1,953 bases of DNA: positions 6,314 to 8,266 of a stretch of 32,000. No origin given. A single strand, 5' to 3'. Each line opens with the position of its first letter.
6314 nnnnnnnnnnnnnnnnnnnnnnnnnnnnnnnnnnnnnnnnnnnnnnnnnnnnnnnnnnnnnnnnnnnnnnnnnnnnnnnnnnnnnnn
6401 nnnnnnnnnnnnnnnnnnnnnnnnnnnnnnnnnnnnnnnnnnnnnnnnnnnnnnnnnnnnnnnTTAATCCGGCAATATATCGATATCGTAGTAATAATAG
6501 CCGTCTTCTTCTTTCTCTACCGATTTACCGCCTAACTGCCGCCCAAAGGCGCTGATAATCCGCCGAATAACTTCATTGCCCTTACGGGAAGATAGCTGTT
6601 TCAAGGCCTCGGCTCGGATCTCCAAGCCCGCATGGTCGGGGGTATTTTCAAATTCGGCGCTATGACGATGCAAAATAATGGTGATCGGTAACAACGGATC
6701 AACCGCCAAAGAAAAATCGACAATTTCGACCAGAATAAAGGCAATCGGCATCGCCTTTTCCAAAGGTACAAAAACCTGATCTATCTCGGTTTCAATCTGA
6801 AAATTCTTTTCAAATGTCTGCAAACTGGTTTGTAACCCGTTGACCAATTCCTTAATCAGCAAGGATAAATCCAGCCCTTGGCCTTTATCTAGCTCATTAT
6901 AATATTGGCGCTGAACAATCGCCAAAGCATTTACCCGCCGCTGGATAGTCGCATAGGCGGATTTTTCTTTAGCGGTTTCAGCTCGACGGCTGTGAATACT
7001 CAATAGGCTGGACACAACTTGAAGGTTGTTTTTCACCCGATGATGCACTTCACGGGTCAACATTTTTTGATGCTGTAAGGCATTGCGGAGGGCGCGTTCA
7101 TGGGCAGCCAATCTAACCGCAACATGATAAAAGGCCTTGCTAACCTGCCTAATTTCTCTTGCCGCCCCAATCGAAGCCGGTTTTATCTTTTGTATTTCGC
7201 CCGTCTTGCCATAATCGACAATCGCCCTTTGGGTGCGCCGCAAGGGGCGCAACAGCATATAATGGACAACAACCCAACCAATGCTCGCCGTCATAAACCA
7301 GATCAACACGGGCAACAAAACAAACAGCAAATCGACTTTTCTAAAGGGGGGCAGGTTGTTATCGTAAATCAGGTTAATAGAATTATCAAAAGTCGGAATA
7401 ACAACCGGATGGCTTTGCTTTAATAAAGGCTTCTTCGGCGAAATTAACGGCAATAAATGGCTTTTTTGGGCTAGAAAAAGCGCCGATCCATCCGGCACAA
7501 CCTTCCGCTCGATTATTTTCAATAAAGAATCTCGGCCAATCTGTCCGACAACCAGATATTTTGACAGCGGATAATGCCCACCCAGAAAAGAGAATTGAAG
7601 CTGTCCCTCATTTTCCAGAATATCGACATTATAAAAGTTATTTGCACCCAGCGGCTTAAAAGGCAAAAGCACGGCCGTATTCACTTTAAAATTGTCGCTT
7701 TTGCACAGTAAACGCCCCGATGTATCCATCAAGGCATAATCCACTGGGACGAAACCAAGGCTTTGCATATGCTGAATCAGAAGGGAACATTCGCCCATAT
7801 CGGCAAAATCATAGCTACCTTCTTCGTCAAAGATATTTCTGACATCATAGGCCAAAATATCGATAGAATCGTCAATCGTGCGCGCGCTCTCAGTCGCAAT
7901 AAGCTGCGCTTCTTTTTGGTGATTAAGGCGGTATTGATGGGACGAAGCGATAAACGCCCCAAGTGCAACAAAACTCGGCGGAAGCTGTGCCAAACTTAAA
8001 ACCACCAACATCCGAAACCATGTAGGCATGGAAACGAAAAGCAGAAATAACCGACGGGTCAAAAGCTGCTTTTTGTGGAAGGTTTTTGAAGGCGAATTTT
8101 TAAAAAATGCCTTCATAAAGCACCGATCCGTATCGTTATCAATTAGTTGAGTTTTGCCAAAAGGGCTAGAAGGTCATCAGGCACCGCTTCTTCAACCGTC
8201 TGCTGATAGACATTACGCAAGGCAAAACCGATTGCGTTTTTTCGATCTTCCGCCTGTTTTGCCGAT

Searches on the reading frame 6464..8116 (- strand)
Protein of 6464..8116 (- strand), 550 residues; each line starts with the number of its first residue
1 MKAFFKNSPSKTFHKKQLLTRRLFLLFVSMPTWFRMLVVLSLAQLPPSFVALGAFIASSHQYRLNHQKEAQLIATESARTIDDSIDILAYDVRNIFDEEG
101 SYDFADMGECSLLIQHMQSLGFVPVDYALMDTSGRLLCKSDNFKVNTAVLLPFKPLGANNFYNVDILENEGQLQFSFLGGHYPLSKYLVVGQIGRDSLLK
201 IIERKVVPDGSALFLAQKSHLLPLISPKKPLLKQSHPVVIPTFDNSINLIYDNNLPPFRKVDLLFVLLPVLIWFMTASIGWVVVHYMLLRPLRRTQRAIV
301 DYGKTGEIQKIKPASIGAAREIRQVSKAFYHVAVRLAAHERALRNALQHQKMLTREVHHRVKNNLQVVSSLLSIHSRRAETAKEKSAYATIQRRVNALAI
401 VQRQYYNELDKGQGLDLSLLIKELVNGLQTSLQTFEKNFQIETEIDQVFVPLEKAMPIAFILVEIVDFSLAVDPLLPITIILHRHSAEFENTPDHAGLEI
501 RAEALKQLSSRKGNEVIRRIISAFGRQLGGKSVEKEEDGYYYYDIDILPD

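Call 12: search_protein_families(library=pfam, proteins=[window:6464-8116:-], max_evalue=0.01)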
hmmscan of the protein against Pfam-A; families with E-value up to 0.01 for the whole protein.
window:6464-8116:- (550 aa): 2 families
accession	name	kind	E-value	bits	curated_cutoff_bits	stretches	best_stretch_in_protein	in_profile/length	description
PF07568.18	HisKA_2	-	8.5e-18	64.7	22.3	1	356-430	1-74/76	Histidine kinase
PF07536.20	HWE_HK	-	1.4e-07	32.6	22.8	1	356-428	1-69/83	HWE histidine kinase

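Call 34: find_homologous_proteins(query=window:6464-8116:-, max_evalue=1e-20)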
Query window:6464-8116:- (550 aa): 1572 proteins with E <= 1e-20 among 8000 candidates; the best 120 are listed.
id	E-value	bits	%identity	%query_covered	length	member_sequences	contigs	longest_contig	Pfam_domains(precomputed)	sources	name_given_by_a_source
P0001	0.0e+0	1205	99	100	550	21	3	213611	PF07536.21,PF07568.19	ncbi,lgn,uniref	ncbi:MAG: sensor histidine kinase [Zymomonas mobilis]|uniref:sensor histidine kinase n=1 Tax=Zymomon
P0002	0.0e+0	1088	89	97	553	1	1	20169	PF07536.21,PF07568.19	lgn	-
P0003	8.9e-235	799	68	93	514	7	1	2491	PF07536.21,PF07568.19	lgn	-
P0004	6.5e-77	278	36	95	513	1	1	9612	PF07536.21,PF07568.19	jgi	jgi:two-component system, sensor histidine kinase PdtaS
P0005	6.3e-70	255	36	94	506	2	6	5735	PF07536.21,PF07568.19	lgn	-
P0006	1.2e-66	244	33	95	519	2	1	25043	PF07536.21,PF07568.19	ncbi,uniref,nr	ncbi:sensor histidine kinase [Sphingomonas solaris]|uniref:histidine kinase n=2 Tax=Alterirhizorhabd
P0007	2.6e-66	243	32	95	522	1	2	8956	PF07536.21,PF07568.19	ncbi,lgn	-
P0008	2.6e-66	243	33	95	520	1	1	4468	PF07536.21,PF07568.19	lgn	-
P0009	3.2e-66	243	32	95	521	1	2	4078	PF07536.21,PF07568.19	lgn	-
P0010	5.5e-66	242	33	95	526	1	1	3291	PF07536.21,PF07568.19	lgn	-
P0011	1.1e-65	241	33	94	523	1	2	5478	PF07536.21,PF07568.19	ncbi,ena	-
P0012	1.6e-65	240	34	95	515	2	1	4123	PF07536.21,PF07568.19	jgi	jgi:two-component sensor histidine kinase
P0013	2.3e-65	240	33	95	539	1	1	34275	PF07536.21,PF07568.19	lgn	-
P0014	2.9e-65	239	34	95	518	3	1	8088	PF07536.21,PF07568.19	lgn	-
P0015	1.3e-64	237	32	95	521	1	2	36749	PF07536.21,PF07568.19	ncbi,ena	-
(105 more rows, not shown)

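Call 35: find_encoding_contigs(protein=P0002, flank=4000, max_places=3)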
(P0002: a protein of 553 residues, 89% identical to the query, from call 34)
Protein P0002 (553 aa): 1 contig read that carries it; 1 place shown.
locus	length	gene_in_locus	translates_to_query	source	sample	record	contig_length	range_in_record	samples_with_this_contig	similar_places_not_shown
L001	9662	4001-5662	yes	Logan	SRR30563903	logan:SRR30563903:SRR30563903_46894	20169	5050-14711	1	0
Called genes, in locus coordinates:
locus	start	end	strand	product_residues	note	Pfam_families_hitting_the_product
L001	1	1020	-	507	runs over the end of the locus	PF00342:PGI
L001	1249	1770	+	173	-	-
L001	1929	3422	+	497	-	PF00270:DEAD, PF04851:ResIII (weak), PF00271:Helicase_C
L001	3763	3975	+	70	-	PF18557:NepR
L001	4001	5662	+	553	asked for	PF07536:HWE_HK (weak), PF07568:HisKA_2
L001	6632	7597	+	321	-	PF00135:COesterase, PF20434:BD-FAE, PF07859:Abhydrolase_3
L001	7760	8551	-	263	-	PF00902:TatC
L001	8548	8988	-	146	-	PF02416:TatA_B_E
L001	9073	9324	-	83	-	PF02416:TatA_B_E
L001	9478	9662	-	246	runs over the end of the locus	-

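Call 36: find_encoding_contigs(protein=P0003, flank=4000, max_places=3)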
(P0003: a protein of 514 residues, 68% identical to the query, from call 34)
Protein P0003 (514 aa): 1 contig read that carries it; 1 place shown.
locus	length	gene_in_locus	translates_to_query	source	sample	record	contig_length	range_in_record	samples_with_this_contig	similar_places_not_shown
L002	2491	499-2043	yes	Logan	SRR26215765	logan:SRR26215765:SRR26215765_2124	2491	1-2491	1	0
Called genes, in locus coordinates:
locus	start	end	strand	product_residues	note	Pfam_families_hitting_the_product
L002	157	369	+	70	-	PF18557:NepR (weak)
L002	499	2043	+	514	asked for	PF07536:HWE_HK (weak), PF07568:HisKA_2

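Call 37: find_encoding_contigs(protein=P0004, flank=4000, max_places=3)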
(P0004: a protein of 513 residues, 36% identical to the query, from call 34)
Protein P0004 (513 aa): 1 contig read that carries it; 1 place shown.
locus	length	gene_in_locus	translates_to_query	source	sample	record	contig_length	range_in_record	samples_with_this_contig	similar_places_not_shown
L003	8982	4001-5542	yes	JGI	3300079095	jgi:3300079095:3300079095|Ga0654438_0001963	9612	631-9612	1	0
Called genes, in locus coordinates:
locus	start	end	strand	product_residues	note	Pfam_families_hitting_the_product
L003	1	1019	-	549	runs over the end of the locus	?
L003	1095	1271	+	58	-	-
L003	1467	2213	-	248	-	PF04542:Sigma70_r2, PF22029:PhyR_sigma2, PF08281:Sigma70_r4_2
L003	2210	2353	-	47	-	-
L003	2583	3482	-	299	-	PF22029:PhyR_sigma2, PF22233:PhyR_sigma-like, PF00072:Response_reg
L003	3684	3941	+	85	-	PF18557:NepR (weak)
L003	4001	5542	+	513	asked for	PF07536:HWE_HK (weak), PF07568:HisKA_2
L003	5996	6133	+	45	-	-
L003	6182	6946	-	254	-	PF00902:TatC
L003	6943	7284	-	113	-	PF02416:TatA_B_E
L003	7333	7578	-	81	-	PF02416:TatA_B_E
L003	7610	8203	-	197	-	PF04079:SMC_ScpB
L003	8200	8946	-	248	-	PF02616:SMC_ScpA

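Call 44: find_related_loci(query=A1, collection=genome_contigs, flank=3000)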
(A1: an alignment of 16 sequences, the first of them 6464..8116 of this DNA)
Query A1 (550 aa) in genome_contigs; peptide patterns used: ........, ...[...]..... (x = any residue, [..] = any of these).
600 stretches matched a pattern (row limit reached: there are more); 587 encode a relative of the query (tblastn E <= 1e-3); the best 80 are kept; 80 distinct loci.
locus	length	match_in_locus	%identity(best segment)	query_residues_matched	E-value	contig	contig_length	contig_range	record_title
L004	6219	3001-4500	32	26-548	3e-61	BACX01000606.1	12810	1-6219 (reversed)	Sphingomonas-like bacterium B12 DNA, contig: IB012.C606, whole genome shotgun sequence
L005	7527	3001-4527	31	27-548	5e-59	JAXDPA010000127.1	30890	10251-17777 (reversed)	MAG: Sphingomonadales bacterium isolate BP_700 scaffold_706538, whole genome shotgun sequence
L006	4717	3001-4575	30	7-548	6e-59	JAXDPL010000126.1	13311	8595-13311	MAG: Sphingomonadales bacterium isolate BP_710 scaffold_3776924, whole genome shotgun sequence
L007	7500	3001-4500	31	27-549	3e-58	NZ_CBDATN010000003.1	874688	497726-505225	MAG: Sphingomonas sp. isolate 42435067-132b-49ef-b476-bf149220121d contig_3, whole genome shotgun sequence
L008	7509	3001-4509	32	27-545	2e-65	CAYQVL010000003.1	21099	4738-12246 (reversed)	MAG TPA_asm: uncultured Sphingomonadaceae bacterium isolate SRP118108_co4_32 genome assembly, contig: NODE_1833_length_2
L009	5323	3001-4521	31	27-548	5e-57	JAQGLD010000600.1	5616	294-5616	MAG: Alphaproteobacteria bacterium isolate RYN_526 scaffold_1060055, whole genome shotgun sequence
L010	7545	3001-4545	31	20-545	5e-57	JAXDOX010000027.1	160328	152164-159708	MAG: Sphingomonadales bacterium isolate BP_699 scaffold_5717602, whole genome shotgun sequence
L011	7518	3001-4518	32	30-547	6e-68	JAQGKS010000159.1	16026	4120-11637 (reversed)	MAG: Sphingomonas bacterium isolate RYN_517 scaffold_593040, whole genome shotgun sequence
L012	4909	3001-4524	30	27-548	7e-56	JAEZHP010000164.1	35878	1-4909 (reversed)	MAG: Proteobacteria bacterium isolate OH_CDB_141 k127_1079090, whole genome shotgun sequence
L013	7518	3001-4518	30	25-548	5e-55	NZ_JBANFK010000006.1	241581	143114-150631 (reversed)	Rhizorhabdus argentea strain DSM 100912 NODE_6_length_241581_cov_152.481313, whole genome shotgun sequence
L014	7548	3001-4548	32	27-550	1e-62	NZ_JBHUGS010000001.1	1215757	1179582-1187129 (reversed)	Sphingomonas arantia strain CGMCC 1.12702 soapdenovo_K_83_1, whole genome shotgun sequence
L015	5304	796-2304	31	27-549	7e-54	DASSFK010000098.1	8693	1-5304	MAG TPA_asm: Sphingomicrobium sp. isolate SMAG_U1004 k141_1062443, whole genome shotgun sequence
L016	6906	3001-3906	39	240-549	1e-53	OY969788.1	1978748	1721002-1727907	MAG: uncultured Alphaproteobacteria bacterium isolate MFD02581.bin.1.72 genome assembly, chromosome: 1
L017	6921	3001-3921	37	240-550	1e-53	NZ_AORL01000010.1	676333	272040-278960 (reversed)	Sphingomonas sp. PR090111-T3T-6A strain PR090111-T3T6A Sphingomonas_PR09011.fna_10, whole genome shotgun sequence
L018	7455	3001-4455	30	27-528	4e-53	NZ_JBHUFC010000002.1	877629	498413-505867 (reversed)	Sphingomonas floccifaciens strain CGMCC 1.15797 platanus_K_17_124_2, whole genome shotgun sequence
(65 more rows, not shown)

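Call 87: search_protein_families(library=ncbifam, proteins=[window:6464-8116:-], max_evalue=0.001)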
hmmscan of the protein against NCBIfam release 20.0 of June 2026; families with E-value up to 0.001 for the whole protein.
window:6464-8116:- (550 aa): 3 families
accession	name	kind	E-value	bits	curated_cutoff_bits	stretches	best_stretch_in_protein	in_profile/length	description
NF051872.1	HisKinPhyk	equivalog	8.1e-30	103.9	750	1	264-532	258-520/537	sensor histidine kinase PhyK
NF010077.0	PRK13559.1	subfamily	1.8e-08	33.7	361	1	341-429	161-245/364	hypothetical protein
NF052306.1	BluLightHisKinLov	equivalog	1.8e-07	30.4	450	1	329-466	127-251/334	blue-light-activated histidine kinase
